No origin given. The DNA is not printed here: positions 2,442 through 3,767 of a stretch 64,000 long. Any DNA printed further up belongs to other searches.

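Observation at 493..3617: Carrier-protein-dependent acyl/aminoacyl transfer cassette (adenylating enzyme, ACP, AcpS, tandem GNAT) attached to the glycan locus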

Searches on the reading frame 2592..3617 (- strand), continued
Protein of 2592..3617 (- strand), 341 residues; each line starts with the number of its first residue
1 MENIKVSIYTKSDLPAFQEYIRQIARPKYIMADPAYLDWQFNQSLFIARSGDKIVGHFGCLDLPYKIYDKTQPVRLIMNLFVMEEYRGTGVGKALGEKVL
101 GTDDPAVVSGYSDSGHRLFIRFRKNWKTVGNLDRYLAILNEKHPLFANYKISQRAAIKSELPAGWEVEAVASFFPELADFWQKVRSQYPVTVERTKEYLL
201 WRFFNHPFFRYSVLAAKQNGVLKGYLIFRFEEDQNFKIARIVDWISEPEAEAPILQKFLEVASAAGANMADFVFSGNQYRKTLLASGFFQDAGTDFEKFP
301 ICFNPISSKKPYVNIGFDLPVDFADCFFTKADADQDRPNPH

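Call 47: find_encoding_contigs(protein=P0005, flank=8000, max_places=1)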
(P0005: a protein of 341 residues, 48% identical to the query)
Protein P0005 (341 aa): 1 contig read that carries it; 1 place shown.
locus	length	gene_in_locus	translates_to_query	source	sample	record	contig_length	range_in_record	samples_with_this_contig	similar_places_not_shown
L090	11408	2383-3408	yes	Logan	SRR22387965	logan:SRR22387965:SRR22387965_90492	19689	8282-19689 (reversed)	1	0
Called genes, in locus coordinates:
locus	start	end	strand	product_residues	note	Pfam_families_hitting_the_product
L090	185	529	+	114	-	PF01648:ACPS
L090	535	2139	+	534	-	-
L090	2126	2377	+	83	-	-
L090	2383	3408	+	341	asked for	PF00583:Acetyltransf_1 (faint)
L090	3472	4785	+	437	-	PF04464:Glyphos_transf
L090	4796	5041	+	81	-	-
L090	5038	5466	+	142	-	PF01575:MaoC_dehydratas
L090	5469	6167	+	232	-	PF13561:adh_short_C2, PF00106:adh_short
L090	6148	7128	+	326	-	-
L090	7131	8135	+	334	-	PF13489:Methyltransf_23, PF08242:Methyltransf_12 (weak)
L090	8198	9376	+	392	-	PF02350:Epimerase_2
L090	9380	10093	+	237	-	PF02348:CTP_transf_3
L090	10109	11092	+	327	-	PF00389:2-Hacid_dh, PF00670:AdoHcyase_NAD (faint), PF02826:2-Hacid_dh_C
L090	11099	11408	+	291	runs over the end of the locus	PF00892:EamA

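Call 58: fold_search(model_id=the predicted structure, library=pdb)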
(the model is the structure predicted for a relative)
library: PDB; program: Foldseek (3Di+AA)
matches with E <= 10: 1172; with E <= 0.001: 431
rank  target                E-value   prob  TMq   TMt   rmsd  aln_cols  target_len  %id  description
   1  2ozg                  2.5e-14  1.00  0.60  0.54   5.2       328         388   14  Crystal structure of GCN5-related N-acetyltransferase (YP_325469.1) from Anabaena variabilis ATCC 29413 at 2.00 A resolu (released 2007-03-13)
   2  5uut_A                5.7e-14  1.00  0.59  0.55   6.5       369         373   12  N-myristoyltransferase 1 (NMT) bound to myristoyl-CoA (released 2018-01-17)
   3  6f56_A                6.4e-14  1.00  0.59  0.54   5.9       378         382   13  Mutant of Human N-myristoyltransferase with bound myristoyl-CoA (released 2019-03-20)
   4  7rk3_A                8.0e-14  1.00  0.59  0.58   5.8       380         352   12  Crystal structure of human N-myristoyltransferase 1 fragment (residues 109-496) bound to diacylated human Arf6 octapep (released 2022-07-27)
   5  5mu6_B                9.6e-14  1.00  0.59  0.55   6.3       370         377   13  Human N-myristoyltransferase (NMT1) with Myristoyl-CoA and IMP-1088 inhibitor bound (released 2018-02-14)
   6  6ehj_B                9.6e-14  1.00  0.59  0.54   5.8       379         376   13  Human N-myristoyltransferase (NMT1) with Myristoyl-CoA and peptide bound (released 2019-03-27)
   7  8q3s_A                1.1e-13  1.00  0.59  0.53   5.9       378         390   13  HsNMT1 in complex with both MyrCoA and GNCFSKAR inhibitor peptide (released 2024-08-14)
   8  7owq_B                1.1e-13  1.00  0.59  0.53   6.3       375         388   12  HsNMT1 in complex with both MyrCoA and peptide N-Methylated-GNCFSKPR (released 2022-12-21)
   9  7owo_B                1.4e-13  1.00  0.56  0.50   6.4       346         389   14  HsNMT1 in complex with both MyrCoA and N-acetylated KSFSKPR peptide (released 2022-12-21)
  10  5o6j_B                1.4e-13  1.00  0.58  0.53   6.4       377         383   13  Human NMT1 in complex with myristoyl-CoA and inhibitor IMP-1031 (released 2018-05-16)
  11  6sk8_A                1.5e-13  1.00  0.60  0.54   5.7       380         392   12  DeltaC3 C-terminal truncation of HsNMT1 in complex with MyrCoA and GDCFSKPR substrates (released 2020-03-18)
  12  7owu_B                1.7e-13  1.00  0.59  0.52   6.3       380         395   13  HsNMT1 in complex with both CoA and Myr-ANCFSKPR peptide (released 2022-12-21)
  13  6qrm_B                1.8e-13  1.00  0.56  0.50   6.5       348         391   13  HsNMT1 in complex with both MyrCoA and GNCFSKRRAA substrates (released 2020-03-18)
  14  5o9t_B                2.0e-13  1.00  0.60  0.53   5.8       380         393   12  HsNMT1 in complex with CoA and acetylated-NCFSKPK peptide (released 2018-06-27)
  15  5npq_A                2.3e-13  1.00  0.61  0.59   5.2       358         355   13  Human N-myristoyltransferase 1 (MNT1) with Myristoyl-CoA analogue X10 bound (released 2018-05-30)
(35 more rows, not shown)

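Call 59: search_protein_representatives(alignment_id=A1)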
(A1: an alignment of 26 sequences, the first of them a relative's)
Query: 26 sequences, 340 profile positions. Proteins with E-value up to 0.001 (for the whole library): 10525; up to 1e-10: 4394; up to 1e-30: 323. The best 150 are listed.
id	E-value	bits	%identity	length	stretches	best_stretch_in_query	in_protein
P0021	7.7e-137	472.3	-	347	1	1-340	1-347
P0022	2.7e-129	447.5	-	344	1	1-340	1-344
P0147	8.8e-126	435.9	-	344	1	1-339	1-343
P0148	2.0e-123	428.2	-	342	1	1-340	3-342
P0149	3.6e-122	424.1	-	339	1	3-339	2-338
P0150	5.9e-117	406.9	-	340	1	4-340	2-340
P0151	2.6e-115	401.5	-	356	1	3-340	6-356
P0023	3.0e-115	401.3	-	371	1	3-340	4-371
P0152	5.4e-113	393.9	-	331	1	4-340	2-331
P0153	7.8e-105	367.1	-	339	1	1-339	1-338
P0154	6.8e-104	364.0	-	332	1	1-339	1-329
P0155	8.7e-104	363.6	-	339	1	1-340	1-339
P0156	9.0e-103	360.3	-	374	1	6-340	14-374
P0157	4.2e-100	351.5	-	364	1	4-340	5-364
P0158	5.5e-90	318.2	-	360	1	3-339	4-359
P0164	6.3e-77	275.3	-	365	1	1-338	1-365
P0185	8.6e-65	235.4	-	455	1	8-338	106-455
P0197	3.3e-58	213.8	-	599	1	7-338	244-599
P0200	2.2e-56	207.8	-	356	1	3-337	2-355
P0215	1.0e-50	189.1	-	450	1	5-338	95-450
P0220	3.8e-50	187.2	-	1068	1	3-337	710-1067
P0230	6.5e-48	179.9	-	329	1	4-337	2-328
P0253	3.2e-43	164.5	-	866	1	12-339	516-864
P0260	3.6e-42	161.0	-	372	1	6-338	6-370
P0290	7.4e-38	146.8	-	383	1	4-338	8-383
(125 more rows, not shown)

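Call 60: search_protein_families(library=pfam, proteins=[P0220, P0253, P0197, P0185, P0215, L031:8489-10984:+, L048:3-2144:+], max_evalue=0.001)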
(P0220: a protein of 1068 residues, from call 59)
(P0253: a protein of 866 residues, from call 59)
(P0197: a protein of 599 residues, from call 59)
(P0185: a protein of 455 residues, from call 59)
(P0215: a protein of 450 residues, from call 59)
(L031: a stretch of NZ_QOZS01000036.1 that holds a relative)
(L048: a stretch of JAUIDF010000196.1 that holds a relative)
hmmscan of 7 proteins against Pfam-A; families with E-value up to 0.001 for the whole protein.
P0220 (1068 aa): 4 families
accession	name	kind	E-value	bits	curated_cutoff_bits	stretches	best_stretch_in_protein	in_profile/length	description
PF00583.31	Acetyltransf_1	-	6.7e-11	42.9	20.7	0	747-820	27-88/116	Acetyltransferase (GNAT) family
PF21211.3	FkbH_N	-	4.3e-08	33.7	27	1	67-234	26-185/192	FkbH, N-terminal domain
PF13527.13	Acetyltransf_9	-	8.2e-07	29.5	25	1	736-817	19-98/127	Acetyltransferase (GNAT) domain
PF13508.13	Acetyltransf_7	-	1.4e-06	29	27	0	761-841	4-82/84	Acetyltransferase (GNAT) domain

P0253 (866 aa): 4 families
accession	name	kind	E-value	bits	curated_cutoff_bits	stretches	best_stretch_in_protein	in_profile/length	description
PF00501.34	AMP-binding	-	7e-74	249.3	29.9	1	16-364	5-384/384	AMP-binding enzyme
PF13193.12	AMP-binding_C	-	6.4e-21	75.5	24.5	1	414-492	1-76/76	AMP-binding enzyme C-terminal domain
PF00583.31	Acetyltransf_1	-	1.2e-07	32.4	20.7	1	537-613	21-85/116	Acetyltransferase (GNAT) family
PF13508.13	Acetyltransf_7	-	0.00011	23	27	0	560-614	7-54/84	Acetyltransferase (GNAT) domain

P0197 (599 aa): 4 families
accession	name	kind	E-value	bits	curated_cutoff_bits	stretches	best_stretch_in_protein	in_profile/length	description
PF00583.31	Acetyltransf_1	-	2.5e-11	44.3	20.7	1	293-347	37-85/116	Acetyltransferase (GNAT) family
PF13508.13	Acetyltransf_7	-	3.7e-07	30.9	27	0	300-349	13-55/84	Acetyltransferase (GNAT) domain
PF00550.31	PP-binding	-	9.3e-05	23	20.8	0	162-225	1-63/67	Phosphopantetheine attachment site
PF13527.13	Acetyltransf_9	-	0.00034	21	25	0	295-338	46-89/127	Acetyltransferase (GNAT) domain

P0185 (455 aa): 0 families

P0215 (450 aa): 4 families
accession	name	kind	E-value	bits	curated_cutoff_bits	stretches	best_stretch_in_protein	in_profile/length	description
PF13527.13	Acetyltransf_9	-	8.7e-08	32.7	25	1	97-224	3-124/127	Acetyltransferase (GNAT) domain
PF00583.31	Acetyltransf_1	-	2.8e-05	24.8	20.7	0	141-199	31-84/116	Acetyltransferase (GNAT) family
PF00550.31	PP-binding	-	0.00016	22.3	20.8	1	10-68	2-59/67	Phosphopantetheine attachment site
PF13508.13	Acetyltransf_7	-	0.00085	20.1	27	0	145-203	5-56/84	Acetyltransferase (GNAT) domain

L031:8489-10984:+ (831 aa): 0 families

L048:3-2144:+ (713 aa): 0 families

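Call 61: list_cluster_members(proteins=[P0220, P0253, P0197, P0215, P0185, P0164, P0200, P0230, P0260, P0290])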
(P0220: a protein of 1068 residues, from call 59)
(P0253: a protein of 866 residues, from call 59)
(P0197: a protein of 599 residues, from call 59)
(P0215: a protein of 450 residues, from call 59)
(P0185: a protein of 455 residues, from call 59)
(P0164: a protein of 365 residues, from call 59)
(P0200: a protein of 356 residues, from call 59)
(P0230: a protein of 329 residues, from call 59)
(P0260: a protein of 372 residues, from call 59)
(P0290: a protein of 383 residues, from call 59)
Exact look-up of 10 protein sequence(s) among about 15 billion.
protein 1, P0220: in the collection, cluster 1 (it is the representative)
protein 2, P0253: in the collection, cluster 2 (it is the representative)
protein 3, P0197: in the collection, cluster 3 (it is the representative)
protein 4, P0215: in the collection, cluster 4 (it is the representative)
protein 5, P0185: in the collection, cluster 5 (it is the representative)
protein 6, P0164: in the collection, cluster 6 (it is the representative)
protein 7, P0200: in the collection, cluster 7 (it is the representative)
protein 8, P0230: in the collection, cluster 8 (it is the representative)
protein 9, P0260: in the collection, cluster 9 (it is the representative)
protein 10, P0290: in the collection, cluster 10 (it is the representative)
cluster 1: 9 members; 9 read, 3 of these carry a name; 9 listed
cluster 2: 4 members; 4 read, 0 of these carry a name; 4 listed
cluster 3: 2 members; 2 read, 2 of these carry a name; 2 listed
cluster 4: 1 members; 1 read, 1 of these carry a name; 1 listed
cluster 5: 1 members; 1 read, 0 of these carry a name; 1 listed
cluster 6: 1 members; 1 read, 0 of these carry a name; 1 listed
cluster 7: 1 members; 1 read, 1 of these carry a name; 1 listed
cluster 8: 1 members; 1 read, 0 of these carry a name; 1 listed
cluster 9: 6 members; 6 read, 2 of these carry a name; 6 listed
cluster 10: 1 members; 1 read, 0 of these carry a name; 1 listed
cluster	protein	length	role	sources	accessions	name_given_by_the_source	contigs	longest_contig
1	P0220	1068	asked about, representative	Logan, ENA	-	-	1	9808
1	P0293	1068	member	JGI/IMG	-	FkbH-like protein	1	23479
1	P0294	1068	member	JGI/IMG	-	FkbH-like protein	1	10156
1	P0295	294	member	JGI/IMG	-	hypothetical protein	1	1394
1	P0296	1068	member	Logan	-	-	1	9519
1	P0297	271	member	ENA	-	-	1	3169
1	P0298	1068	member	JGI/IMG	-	-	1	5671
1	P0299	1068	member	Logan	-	-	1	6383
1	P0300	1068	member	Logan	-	-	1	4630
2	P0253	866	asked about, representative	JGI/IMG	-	-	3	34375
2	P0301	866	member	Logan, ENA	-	-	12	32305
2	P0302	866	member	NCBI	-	-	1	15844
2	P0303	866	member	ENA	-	-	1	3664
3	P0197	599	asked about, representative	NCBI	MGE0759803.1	MAG: hypothetical protein AB7O38_22490, partial [Pirellulaceae bacterium]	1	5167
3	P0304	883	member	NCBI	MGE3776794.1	MAG: HAD-IIIC family phosphatase, partial [Pirellulaceae bacterium]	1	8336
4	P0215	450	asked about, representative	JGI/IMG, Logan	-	acyl carrier protein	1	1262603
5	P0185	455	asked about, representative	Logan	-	-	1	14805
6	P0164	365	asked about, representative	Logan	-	-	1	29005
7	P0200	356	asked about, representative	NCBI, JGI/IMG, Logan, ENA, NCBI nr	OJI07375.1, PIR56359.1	hypothetical protein BK004_01430 [bacterium CG10_46_32] | MAG: hypothetical protein BK004_01430 [bacterium CG10_46_32]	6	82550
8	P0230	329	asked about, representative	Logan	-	-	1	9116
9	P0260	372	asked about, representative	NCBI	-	-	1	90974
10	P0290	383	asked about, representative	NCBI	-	-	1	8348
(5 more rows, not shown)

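Call 72: find_homologous_proteins(query=L037:3877-4863:+, max_evalue=1e-10)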
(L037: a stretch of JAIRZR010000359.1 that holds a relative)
Query L037:3877-4863:+ (328 aa): 715 proteins with E <= 1e-10 among 1167 candidates; the best 120 are listed.
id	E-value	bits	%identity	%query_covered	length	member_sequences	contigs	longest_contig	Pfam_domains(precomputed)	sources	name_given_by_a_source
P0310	3.5e-202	689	89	100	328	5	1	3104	-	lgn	-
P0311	1.2e-170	585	75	100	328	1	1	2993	-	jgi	jgi:hypothetical protein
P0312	3.0e-165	567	72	100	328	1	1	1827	PF00583.32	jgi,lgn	jgi:hypothetical protein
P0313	1.0e-164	566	73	100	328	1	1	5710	-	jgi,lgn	jgi:hypothetical protein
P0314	2.3e-163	561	73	100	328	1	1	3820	-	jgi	jgi:hypothetical protein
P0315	4.1e-152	524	67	100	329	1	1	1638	-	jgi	jgi:hypothetical protein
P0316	2.9e-93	331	46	99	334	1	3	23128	-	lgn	-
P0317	7.2e-91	323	46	100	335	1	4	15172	-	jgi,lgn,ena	-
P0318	3.4e-90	321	46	100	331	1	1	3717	-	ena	-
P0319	6.3e-84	300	43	98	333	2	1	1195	-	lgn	-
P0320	3.9e-82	294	43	100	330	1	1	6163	-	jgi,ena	-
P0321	2.3e-79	285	42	99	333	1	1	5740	-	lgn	-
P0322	2.0e-78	282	42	99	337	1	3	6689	-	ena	-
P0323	7.6e-78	280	40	99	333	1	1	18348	-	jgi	jgi:hypothetical protein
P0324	8.9e-78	280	42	100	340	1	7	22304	-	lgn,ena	-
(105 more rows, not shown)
